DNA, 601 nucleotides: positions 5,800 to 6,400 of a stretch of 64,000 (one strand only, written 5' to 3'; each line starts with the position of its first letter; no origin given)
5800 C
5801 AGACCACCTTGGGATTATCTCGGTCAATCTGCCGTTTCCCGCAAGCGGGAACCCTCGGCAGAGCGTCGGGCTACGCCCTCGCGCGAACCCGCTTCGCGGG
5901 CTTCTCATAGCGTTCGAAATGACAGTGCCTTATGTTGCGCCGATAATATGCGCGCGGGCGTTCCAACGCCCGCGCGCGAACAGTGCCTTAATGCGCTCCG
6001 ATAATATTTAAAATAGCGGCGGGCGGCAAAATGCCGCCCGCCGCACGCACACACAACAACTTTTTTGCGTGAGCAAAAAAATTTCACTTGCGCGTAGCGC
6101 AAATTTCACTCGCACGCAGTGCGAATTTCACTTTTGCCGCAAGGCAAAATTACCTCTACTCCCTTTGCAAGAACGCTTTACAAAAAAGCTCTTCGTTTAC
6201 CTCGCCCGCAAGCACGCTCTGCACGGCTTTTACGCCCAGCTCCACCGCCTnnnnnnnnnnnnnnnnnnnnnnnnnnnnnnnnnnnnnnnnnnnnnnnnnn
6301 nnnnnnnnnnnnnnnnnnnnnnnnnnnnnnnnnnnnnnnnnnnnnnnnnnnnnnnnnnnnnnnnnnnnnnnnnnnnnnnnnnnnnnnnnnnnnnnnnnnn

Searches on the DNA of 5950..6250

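Call 61: search_rna_families(source=window, start=5950, end=6250, threshold=evalue, max_evalue=1)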
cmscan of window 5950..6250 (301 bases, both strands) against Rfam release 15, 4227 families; matches with E-value up to 1: 10.
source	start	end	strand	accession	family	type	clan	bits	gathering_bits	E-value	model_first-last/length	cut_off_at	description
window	6054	6133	-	RF01706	Gut-1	Gene; sRNA;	-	47.7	50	1.2e-08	1-77/77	no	Gut-1 RNA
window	6010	6111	-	RF02241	Xoo2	Gene; sRNA;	-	24.3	45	0.0086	1-78/78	no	Xanthomonadaceae sRNA Xoo2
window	6080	6171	-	RF03545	Flavi_ISFV_CRE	Cis-reg;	-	24.3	41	0.069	1-89/89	no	Insect-specific Flavivirus 3' UTR cis-acting replication element (CRE)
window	5997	6085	-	RF01715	Pedo-repair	Cis-reg;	-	23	150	0.003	1-211/211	no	Pedo-repair RNA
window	5981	6072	+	RF00243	traJ_5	Cis-reg;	CL00016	21.6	50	0.27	1-109/109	no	traJ 5' UTR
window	6015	6044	+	RF01811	PtaRNA1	Gene; antitoxin;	-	20.3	47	0.078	38-68/72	no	Plasmid transferred anti-sense RNA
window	6012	6077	-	RF01811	PtaRNA1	Gene; antitoxin;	-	20.2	47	0.083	1-72/72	no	Plasmid transferred anti-sense RNA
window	5989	6058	-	RF01698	Chloroflexi-1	Gene; sRNA;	-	19.8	80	0.096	1-84/84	no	Chloroflexi-1 RNA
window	5967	6029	+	RF02968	DUF3800-IX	Gene; sRNA;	-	17.5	36.8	0.39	1-67/67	no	DUF3800-IX RNA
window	5951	5976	-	RF01809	symR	Gene; antitoxin;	-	17.4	61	0.61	45-70/77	no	SymR antitoxin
